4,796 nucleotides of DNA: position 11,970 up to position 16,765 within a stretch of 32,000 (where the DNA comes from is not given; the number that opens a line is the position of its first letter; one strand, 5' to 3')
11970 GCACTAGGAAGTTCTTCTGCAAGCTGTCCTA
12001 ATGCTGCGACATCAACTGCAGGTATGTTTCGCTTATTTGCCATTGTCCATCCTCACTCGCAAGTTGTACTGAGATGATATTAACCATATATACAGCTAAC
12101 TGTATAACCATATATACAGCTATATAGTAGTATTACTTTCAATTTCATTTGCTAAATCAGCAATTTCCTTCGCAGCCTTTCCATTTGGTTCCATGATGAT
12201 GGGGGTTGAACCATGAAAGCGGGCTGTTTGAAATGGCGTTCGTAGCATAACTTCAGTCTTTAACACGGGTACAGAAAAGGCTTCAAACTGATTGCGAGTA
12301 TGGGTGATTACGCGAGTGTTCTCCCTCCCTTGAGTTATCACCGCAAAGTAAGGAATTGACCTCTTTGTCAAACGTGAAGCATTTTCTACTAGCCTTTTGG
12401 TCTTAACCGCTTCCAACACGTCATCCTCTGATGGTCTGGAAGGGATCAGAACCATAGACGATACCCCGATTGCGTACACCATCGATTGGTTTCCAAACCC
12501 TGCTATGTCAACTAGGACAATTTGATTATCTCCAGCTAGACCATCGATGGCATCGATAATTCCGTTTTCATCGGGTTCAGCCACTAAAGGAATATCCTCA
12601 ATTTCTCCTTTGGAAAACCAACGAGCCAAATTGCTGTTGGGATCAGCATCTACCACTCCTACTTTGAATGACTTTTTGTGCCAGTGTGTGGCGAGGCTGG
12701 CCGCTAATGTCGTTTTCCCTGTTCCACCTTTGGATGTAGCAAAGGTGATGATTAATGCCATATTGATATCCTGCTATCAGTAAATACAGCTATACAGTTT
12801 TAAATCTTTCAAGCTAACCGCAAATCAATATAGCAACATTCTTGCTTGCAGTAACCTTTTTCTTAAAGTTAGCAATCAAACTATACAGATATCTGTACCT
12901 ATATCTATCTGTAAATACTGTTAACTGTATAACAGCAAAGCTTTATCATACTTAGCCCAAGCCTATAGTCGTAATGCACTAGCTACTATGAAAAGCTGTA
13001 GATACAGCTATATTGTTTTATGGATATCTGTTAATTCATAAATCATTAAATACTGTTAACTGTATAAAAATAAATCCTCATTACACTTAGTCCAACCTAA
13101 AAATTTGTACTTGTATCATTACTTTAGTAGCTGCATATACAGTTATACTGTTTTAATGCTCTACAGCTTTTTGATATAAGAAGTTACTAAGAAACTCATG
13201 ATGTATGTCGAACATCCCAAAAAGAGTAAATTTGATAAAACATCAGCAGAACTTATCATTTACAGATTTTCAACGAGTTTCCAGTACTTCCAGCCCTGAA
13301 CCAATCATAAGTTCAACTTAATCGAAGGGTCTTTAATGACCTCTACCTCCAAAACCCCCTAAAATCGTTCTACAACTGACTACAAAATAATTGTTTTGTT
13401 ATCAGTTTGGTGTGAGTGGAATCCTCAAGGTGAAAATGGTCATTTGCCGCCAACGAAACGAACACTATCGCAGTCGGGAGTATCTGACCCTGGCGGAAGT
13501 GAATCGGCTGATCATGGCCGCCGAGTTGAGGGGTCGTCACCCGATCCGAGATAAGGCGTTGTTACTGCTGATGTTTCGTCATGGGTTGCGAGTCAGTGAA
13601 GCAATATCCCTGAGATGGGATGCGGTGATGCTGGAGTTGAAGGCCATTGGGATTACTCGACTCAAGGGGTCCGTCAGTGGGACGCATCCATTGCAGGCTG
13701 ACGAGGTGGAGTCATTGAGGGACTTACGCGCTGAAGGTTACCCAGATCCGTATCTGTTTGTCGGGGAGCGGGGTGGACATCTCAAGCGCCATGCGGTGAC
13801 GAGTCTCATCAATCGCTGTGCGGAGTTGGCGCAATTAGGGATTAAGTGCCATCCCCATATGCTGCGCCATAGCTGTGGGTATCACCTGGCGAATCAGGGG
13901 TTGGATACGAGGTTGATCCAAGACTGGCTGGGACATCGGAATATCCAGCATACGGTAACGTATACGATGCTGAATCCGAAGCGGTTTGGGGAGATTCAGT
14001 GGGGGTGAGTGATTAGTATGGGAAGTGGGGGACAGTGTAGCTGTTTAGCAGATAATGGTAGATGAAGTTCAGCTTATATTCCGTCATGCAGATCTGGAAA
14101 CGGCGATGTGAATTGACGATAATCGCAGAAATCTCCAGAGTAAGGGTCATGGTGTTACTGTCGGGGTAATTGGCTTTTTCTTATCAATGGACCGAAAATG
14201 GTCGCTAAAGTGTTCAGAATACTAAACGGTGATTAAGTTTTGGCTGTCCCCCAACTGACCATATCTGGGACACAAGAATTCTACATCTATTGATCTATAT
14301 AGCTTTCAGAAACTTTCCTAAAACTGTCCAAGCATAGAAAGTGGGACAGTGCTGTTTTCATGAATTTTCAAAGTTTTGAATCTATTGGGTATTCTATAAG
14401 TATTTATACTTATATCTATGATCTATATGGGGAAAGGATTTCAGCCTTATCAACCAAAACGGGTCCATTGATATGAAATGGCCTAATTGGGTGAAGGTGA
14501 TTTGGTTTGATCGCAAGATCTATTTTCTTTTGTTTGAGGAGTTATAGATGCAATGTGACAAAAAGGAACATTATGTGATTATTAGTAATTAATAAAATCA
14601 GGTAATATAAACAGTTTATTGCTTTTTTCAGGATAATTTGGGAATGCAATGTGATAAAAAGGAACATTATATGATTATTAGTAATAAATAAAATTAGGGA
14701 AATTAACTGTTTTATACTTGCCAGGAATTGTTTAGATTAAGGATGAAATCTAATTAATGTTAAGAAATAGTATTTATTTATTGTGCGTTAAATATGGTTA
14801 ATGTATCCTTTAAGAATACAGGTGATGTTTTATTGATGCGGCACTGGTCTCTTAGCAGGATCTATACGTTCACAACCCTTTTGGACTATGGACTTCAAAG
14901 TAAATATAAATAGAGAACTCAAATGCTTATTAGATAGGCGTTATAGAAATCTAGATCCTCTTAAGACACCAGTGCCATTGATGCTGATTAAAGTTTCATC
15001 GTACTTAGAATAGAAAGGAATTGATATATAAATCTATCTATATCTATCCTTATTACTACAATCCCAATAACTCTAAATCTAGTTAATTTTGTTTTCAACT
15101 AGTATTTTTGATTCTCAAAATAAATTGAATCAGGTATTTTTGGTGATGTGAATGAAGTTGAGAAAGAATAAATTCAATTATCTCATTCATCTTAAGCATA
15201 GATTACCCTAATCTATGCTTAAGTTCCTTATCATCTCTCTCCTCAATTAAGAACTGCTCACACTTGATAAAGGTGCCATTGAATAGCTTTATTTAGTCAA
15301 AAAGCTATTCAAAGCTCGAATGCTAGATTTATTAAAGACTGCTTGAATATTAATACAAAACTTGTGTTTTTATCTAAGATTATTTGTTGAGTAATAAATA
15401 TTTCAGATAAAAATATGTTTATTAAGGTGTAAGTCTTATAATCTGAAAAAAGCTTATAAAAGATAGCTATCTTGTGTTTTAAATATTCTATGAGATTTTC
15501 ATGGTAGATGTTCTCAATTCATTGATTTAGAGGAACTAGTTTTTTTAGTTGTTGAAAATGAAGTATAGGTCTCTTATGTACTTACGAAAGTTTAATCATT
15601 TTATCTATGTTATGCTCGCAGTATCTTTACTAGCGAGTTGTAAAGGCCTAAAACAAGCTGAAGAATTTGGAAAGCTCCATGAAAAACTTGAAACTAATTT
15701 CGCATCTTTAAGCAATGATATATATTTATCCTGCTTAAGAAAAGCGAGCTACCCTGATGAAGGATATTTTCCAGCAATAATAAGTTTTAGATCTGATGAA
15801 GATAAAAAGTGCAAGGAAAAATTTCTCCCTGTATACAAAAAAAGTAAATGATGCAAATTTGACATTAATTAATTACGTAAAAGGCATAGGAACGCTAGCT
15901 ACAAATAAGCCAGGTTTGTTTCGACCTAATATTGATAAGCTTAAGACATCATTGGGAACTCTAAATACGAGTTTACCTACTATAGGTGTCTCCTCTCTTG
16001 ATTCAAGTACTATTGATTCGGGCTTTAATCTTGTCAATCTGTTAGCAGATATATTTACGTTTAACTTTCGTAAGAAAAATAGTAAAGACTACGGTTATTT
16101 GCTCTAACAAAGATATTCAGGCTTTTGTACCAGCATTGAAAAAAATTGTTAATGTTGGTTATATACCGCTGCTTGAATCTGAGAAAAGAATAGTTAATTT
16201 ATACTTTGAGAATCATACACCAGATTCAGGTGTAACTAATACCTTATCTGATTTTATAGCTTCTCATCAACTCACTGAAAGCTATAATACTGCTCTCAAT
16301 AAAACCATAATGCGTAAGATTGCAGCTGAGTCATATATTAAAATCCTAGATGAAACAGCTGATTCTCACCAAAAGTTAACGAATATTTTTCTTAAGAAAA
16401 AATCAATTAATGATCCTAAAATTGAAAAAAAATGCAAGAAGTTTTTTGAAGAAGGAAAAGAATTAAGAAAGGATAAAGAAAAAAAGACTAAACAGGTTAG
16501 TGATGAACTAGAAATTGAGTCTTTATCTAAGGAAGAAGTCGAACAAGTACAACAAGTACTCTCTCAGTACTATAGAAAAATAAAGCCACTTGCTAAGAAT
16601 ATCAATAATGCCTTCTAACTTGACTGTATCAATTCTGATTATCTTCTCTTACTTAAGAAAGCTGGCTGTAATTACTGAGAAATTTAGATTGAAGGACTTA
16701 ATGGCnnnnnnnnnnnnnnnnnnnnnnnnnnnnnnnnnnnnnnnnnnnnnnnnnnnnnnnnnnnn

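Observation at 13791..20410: A 6-kb AT-rich cassette is bracketed by a recombinase gene and a diverged copy of that gene's 3' end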

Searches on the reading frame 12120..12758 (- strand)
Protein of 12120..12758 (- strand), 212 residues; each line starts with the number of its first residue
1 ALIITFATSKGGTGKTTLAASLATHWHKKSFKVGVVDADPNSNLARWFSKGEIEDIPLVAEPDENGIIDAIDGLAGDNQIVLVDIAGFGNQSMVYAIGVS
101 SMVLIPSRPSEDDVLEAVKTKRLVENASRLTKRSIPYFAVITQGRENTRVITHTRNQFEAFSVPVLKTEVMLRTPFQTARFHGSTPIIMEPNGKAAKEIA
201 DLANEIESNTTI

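Call 42: search_protein_families(library=ncbifam, proteins=[window:12120-12758:-], max_evalue=0.001)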
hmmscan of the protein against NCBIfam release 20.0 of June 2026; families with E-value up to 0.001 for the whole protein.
window:12120-12758:- (212 aa): 15 families
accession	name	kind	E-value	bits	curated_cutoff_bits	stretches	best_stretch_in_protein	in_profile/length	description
NF041546.1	ParA_partition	equivalog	4.1e-39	134.2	180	1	3-205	1-203/203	ParA family partition ATPase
TIGR01969.1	minD_arch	subfamily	2.8e-12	46.4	201.75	2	3-39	2-38/251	cell division ATPase MinD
NF010423.0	PRK13849.1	equivalog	1.6e-10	40.8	313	1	3-183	3-189/231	conjugal transfer ATPase VirC1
NF047398.1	AAA_KGGVGR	domain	5.6e-07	30.1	90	1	3-110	4-102/190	KGGVGR-motif variant AAA ATPase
TIGR03371.1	cellulose_yhjQ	equivalog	6.3e-07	29.1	157.85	1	6-47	6-47/246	cellulose biosynthesis protein BcsQ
TIGR03815.1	CpaE_hom_Actino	equivalog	2.5e-06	26.9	154.45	1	3-42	113-152/340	septum site-determining protein Ssd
TIGR00345.1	GET3_arsA_TRC40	subfamily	3.6e-06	26.7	135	1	6-50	1-45/299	TRC40/GET3/ArsA family transport-energizing ATPase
TIGR04291.1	arsen_driv_ArsA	equivalog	1.3e-05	24.1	650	1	6-49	7-367/565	arsenical pump-driving ATPase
NF053622.1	ATPseBagAMYCTU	equivalog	7.3e-05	22.4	400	1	6-54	11-59/325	ATPase BagA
NF041136.1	MrpORP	equivalog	7.3e-05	22.2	450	1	7-39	11-43/365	iron-sulfur cluster carrier protein MrpORP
TIGR01968.1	minD_bact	equivalog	0.00029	20.2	212.9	1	3-39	3-39/261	septum site-determining protein MinD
TIGR03453.1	partition_RepA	equivalog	0.00031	19.7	348.45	1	3-48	106-151/387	plasmid partitioning protein RepA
NF041417.1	ArsA_halo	exception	0.00031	19.6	800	1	6-50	337-381/617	arsenical pump-driving ATPase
NF033200.1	F430_CfbC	exception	0.00035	20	402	0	9-53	7-51/260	Ni-sirohydrochlorin a,c-diamide reductive cyclase ATP-dependent reductase subunit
TIGR01287.1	nifH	equivalog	0.00078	18.8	394.35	0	9-53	7-51/275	nitrogenase iron protein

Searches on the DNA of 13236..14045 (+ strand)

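Call 10: search_dna_similar(query=window:13780-14045:+, collection=plasmids, mode=distant, max_rows=60)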
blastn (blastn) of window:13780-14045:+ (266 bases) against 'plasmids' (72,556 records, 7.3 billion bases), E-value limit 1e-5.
Records with a match: 20; places in all: 23; records where one place covers at least 80% of the query: 2.
Best place of each record, by identity: 90-95% 2; 80-90% 1; 60-80% 17.
By first word of the organism name: Escherichia 6; Acaryochloris 3; Klebsiella 2; Acidithiobacillus 2; Providencia 1; Candidatus 1; Nostoc 1; Enterobacter 1; Salmonella 1; uncultured 1; and 1 more.
By predicted mobility (MOB-suite, as given by PLSDB): conjugative 10; non-mobilizable 9; mobilizable 1.
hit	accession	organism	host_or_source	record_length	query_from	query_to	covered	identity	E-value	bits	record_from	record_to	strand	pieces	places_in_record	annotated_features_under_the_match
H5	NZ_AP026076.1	Acaryochloris marina MBIC10699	cell culture,Ascidian, Diplosoma similis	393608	1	227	85%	91.6%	5e-86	324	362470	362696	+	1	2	tyrosine-type recombinase/integrase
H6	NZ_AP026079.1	Acaryochloris marina MBIC10699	cell culture,Ascidian, Diplosoma similis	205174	1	225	85%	92.0%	1e-86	325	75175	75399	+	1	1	tyrosine-type recombinase/integrase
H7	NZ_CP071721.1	Acaryochloris sp. 'Moss Beach'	culture,intertidal zone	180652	26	227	76%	86.6%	1e-61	243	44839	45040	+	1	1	none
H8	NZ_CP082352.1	Providencia rettgeri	soil suspension,soil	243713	72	208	52%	71.7%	2e-8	67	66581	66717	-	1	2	tyrosine-type recombinase/integrase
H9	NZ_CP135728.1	Candidatus Methylospira mobilis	-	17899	71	187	44%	75.4%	4e-11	76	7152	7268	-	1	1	tyrosine-type recombinase/integrase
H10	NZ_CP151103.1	Nostoc sp. UHCC 0302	isolated culture,lake sediment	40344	76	196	45%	72.7%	2e-9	71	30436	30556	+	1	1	tyrosine-type recombinase/integrase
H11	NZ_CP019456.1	Escherichia coli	Homo sapiens,fecal sample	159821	71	186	44%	73.3%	2e-9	71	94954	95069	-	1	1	tyrosine-type DNA invertase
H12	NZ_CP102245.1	Escherichia coli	Homo sapiens,blood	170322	71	186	44%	73.3%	2e-9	71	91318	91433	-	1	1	tyrosine-type DNA invertase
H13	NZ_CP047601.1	Escherichia coli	Homo sapiens,feces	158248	71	186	44%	73.3%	2e-9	71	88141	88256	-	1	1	tyrosine-type DNA invertase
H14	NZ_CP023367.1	Escherichia coli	canine,whole organism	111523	71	186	44%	72.4%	2e-8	66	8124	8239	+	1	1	tyrosine-type DNA invertase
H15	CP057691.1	Escherichia coli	culture,Pooled pig faecal samples ...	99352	71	186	44%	72.4%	2e-8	66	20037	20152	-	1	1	tyrosine-type recombinase/integrase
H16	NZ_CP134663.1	Escherichia coli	Larus michahellis,bacteria,cloaca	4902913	71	186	44%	71.6%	9e-7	62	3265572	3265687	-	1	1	none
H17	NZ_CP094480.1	Klebsiella pneumoniae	Pure culture,gut of black soldier fly ...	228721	70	186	44%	70.9%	3e-6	59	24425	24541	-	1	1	fimB: type 1 fimbria switch DNA invertase FimB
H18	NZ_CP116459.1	Acidithiobacillus ferriphilus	Cell culture,Bioleaching solution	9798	70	177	41%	75.2%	6e-9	69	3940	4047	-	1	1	tyrosine-type recombinase/integrase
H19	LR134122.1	Klebsiella aerogenes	not available: to be reported later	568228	71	177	40%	75.0%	2e-8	67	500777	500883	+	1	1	xerC_2: type 1 fimbriae regulatory protein FimE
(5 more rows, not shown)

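Call 45: search_dna_similar(query=window:13236-13790:+, collection=plasmids, mode=distant, max_rows=12)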
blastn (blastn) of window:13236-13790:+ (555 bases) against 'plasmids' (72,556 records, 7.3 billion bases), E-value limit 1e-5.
Records with a match: 4; places in all: 6; records where one place covers at least 80% of the query: 2.
Best place of each record, by identity: 90-95% 1; 80-90% 1; 60-80% 2.
By first word of the organism name: Acaryochloris 2; Nostoc 2.
By predicted mobility (MOB-suite, as given by PLSDB): conjugative 2; non-mobilizable 2.
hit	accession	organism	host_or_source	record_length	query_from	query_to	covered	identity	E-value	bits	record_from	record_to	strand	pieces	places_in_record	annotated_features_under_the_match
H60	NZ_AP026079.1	Acaryochloris marina MBIC10699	cell culture,Ascidian, Diplosoma similis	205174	1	555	100%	91.0%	0e+0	776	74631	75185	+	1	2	tyrosine-type recombinase/integrase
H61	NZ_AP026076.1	Acaryochloris marina MBIC10699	cell culture,Ascidian, Diplosoma similis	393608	6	553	99%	89.7%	0e+0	723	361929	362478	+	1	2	tyrosine-type recombinase/integrase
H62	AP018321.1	Nostoc sp. HK-01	-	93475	231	400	31%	67.6%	7e-6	60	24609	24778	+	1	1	phage integrase family protein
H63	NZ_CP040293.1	Nostoc sp. C057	Phaeoceros,pure culture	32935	312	433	22%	72.6%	4e-8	66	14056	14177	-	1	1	tyrosine-type recombinase/integrase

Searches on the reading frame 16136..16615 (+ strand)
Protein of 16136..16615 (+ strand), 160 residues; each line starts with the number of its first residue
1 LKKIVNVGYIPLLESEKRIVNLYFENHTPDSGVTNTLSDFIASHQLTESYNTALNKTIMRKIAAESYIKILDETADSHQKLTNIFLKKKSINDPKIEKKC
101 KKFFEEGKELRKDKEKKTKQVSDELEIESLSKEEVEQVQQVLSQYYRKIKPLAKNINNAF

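Call 6: search_protein_families(library=pfam, proteins=[window:16136-16615:+], max_evalue=0.01)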
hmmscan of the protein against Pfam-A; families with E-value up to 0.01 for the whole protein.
window:16136-16615:+ (160 aa): 1 family
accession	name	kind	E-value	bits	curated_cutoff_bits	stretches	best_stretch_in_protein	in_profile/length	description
PF06167.18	Peptidase_M90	-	0.0093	16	26.2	0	34-111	42-119/243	Glucose-regulated metallo-peptidase M90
